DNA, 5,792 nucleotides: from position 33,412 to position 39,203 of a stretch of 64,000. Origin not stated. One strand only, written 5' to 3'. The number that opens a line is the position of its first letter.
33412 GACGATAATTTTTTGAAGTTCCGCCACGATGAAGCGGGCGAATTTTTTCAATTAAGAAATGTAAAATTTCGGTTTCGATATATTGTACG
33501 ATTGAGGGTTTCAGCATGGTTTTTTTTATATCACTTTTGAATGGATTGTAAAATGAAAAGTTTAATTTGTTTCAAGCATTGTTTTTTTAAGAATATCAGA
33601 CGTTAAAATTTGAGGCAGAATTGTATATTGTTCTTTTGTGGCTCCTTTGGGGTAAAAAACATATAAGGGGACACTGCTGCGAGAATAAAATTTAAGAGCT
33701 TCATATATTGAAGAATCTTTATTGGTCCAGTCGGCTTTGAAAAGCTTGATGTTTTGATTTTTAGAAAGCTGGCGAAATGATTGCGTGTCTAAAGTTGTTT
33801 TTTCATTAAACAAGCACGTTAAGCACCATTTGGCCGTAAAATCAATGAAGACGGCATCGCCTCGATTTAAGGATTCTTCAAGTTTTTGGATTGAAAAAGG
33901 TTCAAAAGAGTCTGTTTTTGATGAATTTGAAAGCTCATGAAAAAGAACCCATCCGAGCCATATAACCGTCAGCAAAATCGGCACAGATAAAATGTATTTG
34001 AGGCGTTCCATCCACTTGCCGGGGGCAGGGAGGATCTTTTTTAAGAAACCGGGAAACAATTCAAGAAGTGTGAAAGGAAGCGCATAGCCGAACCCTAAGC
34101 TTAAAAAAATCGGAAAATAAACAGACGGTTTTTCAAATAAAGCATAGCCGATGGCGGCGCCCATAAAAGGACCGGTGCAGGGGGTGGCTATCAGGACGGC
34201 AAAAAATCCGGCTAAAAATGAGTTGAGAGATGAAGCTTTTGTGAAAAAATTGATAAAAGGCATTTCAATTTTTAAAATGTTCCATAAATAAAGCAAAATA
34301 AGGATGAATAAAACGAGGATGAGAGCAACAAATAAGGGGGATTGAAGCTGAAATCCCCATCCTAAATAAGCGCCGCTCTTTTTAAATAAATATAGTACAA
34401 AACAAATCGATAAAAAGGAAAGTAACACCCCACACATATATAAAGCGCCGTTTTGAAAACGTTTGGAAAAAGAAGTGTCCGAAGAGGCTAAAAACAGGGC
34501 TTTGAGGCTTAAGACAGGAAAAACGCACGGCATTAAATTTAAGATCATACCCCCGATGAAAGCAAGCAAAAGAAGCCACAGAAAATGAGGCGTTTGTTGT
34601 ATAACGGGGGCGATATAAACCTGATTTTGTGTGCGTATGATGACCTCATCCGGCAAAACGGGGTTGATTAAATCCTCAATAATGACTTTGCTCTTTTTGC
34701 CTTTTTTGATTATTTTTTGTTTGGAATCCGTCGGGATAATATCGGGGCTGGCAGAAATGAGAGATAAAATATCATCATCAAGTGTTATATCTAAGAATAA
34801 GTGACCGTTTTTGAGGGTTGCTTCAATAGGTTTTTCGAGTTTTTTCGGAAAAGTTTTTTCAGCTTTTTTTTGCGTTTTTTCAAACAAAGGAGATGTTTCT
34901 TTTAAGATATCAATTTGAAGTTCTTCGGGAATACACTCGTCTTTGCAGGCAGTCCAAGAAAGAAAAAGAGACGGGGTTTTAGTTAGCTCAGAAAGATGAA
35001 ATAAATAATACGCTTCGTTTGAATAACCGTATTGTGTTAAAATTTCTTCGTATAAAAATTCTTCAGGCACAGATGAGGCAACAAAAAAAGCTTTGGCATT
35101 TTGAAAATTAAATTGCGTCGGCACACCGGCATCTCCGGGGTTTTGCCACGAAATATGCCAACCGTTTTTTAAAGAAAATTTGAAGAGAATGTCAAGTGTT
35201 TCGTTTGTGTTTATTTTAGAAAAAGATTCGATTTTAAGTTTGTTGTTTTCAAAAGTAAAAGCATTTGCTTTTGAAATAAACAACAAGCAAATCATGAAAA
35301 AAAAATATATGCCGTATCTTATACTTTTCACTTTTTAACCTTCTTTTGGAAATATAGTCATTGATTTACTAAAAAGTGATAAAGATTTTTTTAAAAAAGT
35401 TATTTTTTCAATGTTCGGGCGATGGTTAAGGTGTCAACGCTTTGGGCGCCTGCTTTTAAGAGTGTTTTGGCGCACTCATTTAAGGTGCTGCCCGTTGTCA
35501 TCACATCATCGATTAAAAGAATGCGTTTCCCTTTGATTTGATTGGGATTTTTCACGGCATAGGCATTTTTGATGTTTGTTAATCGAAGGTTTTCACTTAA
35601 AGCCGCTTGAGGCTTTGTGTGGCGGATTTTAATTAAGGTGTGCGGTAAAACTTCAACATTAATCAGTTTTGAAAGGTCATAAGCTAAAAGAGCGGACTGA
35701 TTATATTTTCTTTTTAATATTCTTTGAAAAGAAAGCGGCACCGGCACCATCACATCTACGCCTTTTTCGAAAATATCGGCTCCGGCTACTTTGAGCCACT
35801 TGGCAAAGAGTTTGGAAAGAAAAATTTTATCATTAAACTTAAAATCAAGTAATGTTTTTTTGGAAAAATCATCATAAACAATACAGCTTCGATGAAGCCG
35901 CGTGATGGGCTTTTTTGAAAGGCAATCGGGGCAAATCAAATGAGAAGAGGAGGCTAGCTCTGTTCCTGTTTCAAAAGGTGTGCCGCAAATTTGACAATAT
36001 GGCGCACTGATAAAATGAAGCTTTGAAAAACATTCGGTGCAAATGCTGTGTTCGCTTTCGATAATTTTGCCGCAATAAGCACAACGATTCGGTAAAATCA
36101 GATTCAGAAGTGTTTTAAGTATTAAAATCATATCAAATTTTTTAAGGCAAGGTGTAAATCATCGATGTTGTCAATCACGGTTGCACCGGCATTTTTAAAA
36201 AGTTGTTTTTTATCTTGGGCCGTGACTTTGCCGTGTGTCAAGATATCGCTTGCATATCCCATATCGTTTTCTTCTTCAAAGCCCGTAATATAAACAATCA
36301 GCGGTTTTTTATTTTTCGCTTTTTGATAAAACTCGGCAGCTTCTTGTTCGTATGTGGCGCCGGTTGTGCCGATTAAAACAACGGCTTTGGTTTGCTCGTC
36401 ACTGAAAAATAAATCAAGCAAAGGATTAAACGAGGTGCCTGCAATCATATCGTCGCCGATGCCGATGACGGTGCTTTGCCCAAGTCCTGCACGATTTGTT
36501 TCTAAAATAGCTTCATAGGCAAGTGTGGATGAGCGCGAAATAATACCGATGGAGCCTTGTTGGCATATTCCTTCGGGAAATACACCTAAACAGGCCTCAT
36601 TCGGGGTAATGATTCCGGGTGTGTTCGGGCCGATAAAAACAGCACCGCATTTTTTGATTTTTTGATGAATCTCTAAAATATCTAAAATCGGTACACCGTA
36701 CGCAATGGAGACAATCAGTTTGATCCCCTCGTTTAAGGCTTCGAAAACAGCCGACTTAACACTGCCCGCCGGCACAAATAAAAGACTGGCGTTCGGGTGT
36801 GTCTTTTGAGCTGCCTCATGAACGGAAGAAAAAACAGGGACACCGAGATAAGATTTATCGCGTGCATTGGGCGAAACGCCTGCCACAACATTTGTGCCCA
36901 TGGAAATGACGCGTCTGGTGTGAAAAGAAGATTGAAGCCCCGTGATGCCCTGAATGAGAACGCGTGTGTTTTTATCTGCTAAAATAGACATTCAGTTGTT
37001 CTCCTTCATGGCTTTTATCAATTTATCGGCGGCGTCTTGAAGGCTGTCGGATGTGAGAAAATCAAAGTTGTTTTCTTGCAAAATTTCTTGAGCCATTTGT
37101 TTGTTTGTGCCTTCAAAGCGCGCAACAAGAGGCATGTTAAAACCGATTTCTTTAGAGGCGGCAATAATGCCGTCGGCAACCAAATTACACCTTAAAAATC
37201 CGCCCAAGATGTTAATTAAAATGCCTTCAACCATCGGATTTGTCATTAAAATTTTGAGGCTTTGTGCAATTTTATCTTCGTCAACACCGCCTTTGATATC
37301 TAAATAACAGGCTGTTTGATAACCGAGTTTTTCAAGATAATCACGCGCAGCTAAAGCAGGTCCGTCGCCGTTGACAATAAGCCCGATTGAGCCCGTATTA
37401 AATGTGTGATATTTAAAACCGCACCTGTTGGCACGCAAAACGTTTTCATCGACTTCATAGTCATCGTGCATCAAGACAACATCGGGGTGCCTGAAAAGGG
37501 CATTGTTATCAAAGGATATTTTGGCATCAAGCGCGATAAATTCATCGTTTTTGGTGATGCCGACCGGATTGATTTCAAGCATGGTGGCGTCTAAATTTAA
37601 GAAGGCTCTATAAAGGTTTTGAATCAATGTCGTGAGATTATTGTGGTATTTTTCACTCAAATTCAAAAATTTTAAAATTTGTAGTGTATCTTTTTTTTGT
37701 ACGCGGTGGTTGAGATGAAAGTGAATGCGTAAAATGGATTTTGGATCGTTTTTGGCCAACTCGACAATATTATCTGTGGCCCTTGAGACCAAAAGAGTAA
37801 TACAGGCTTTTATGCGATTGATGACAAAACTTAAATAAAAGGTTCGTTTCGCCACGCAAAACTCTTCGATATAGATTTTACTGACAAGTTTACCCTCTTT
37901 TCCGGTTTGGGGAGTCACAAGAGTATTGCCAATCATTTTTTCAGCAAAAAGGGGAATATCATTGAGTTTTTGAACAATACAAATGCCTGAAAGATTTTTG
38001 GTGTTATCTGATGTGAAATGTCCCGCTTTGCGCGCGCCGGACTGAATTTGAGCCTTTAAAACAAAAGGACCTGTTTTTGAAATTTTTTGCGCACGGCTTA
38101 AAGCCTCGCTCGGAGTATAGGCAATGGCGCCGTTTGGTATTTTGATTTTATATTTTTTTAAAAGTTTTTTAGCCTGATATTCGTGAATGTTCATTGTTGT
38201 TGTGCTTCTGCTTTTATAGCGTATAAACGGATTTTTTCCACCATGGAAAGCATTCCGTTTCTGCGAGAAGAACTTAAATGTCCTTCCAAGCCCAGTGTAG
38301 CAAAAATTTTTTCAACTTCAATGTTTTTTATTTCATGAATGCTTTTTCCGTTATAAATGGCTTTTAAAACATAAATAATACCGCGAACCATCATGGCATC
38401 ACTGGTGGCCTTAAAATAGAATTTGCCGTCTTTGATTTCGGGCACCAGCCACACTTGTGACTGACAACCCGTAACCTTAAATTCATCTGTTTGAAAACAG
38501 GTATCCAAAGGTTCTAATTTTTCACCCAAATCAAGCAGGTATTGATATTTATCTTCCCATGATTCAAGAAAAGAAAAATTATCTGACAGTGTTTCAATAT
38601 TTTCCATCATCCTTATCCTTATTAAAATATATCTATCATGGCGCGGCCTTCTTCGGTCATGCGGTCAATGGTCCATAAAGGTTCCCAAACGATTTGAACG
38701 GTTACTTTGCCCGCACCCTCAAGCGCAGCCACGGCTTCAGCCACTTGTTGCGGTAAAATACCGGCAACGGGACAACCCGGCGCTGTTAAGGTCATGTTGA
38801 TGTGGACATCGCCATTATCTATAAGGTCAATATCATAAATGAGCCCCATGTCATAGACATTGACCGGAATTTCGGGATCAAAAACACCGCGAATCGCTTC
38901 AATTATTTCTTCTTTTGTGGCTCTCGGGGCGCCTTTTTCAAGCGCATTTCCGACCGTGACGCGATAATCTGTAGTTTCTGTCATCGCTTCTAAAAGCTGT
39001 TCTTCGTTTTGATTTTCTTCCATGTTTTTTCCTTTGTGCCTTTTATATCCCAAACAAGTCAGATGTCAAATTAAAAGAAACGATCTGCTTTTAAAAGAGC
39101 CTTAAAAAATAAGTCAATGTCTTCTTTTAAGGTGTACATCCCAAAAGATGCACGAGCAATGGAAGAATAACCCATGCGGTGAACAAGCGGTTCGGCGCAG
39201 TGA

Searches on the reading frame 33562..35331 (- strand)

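Call 5: search_protein_families(library=pfam, proteins=[window:33562-35331:-], max_evalue=0.001)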
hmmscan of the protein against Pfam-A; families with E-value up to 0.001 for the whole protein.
window:33562-35331:- (589 aa): 3 families
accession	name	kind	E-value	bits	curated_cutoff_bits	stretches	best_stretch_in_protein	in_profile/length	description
PF13899.12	Thioredoxin_7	-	7.6e-12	45.6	27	1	483-561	9-82/83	Thioredoxin-like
PF02683.22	DsbD_TM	-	1.3e-10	41.3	27.1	1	252-459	2-214/219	Cytochrome C biogenesis protein transmembrane domain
PF11412.14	DsbD_N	-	4.1e-06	27.2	25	1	42-139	16-113/119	Thiol:disulfide interchange protein DsbD, N-terminal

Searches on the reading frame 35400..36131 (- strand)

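Call 5: search_protein_families(library=pfam, proteins=[window:35400-36131:-], max_evalue=0.001)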
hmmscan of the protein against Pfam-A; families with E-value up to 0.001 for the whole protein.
window:35400-36131:- (243 aa): 3 families
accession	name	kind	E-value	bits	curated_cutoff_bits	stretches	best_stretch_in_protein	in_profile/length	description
PF18912.6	DZR_2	-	3.4e-17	62.5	27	1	8-71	1-56/56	Double zinc ribbon domain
PF00156.33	Pribosyltran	-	3.1e-10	40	26.3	1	147-239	41-125/158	Phosphoribosyl transferase domain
PF12773.13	DZR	-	0.00056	20.5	27.3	0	14-34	24-44/45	Double zinc ribbon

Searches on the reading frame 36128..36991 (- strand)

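Call 5: search_protein_families(library=pfam, proteins=[window:36128-36991:-], max_evalue=0.001)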
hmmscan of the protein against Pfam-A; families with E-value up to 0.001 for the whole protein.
window:36128-36991:- (287 aa): 3 families
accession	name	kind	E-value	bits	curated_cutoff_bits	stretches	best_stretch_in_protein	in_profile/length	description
PF02629.25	CoA_binding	-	5.5e-23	82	22.3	1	6-98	1-96/97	CoA binding domain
PF00549.24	Ligase_CoA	-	5.9e-17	62.4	24.5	1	151-268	1-125/128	CoA-ligase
PF13607.11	Succ_CoA_lig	-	3.9e-12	46.5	27.4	1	145-282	1-134/138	Succinyl-CoA ligase like flavodoxin domain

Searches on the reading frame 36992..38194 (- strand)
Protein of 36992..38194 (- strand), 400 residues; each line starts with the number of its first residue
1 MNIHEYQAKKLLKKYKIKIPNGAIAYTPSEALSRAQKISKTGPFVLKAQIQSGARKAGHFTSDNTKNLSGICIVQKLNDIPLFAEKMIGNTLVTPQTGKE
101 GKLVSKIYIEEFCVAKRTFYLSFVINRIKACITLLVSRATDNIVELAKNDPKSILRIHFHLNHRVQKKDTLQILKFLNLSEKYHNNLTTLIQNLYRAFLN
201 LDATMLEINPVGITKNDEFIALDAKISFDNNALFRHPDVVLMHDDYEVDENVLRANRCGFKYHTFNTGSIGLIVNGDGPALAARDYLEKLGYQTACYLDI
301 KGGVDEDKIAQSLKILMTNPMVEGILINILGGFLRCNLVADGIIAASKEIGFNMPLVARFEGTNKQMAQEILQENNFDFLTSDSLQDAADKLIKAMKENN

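Call 5: search_protein_families(library=pfam, proteins=[window:36992-38194:-], max_evalue=0.001)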
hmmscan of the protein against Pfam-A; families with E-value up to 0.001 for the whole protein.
window:36992-38194:- (400 aa): 4 families
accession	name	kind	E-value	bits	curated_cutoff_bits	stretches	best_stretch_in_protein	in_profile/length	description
PF08442.15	ATP-grasp_2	-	2.4e-46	158.3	29.5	1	2-211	1-200/202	ATP-grasp domain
PF00549.24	Ligase_CoA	-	2.1e-15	57.4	24.5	1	273-391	1-126/128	CoA-ligase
PF24948.1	Citrate_synth_N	-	1.5e-08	34.7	83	1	77-235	77-227/232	ATP-citrate synthase ATP-grasp domain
PF13549.11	ATP-grasp_5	-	5.8e-06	26.3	27.6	0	4-53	11-58/221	ATP-grasp domain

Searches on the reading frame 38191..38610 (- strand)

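Call 5: search_protein_families(library=pfam, proteins=[window:38191-38610:-], max_evalue=0.001)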
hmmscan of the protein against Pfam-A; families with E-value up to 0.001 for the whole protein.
window:38191-38610:- (139 aa): 1 family
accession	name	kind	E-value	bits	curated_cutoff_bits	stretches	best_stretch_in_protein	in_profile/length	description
PF02657.20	SufE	-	5.7e-42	142.8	27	1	10-128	2-119/121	Fe-S metabolism associated domain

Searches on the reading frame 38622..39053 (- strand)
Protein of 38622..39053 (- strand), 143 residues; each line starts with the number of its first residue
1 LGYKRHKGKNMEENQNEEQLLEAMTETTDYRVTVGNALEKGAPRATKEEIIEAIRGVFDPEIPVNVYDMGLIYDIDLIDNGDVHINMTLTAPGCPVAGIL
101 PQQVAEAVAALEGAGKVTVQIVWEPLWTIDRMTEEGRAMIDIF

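Call 5: search_protein_families(library=pfam, proteins=[window:38622-39053:-], max_evalue=0.001)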
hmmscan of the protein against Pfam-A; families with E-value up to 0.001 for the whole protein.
window:38622-39053:- (143 aa): 1 family
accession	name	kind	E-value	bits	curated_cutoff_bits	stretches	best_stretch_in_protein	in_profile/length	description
PF01883.24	FeS_assembly_P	-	1.2e-20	74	23.5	1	47-119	1-71/73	Iron-sulfur cluster assembly protein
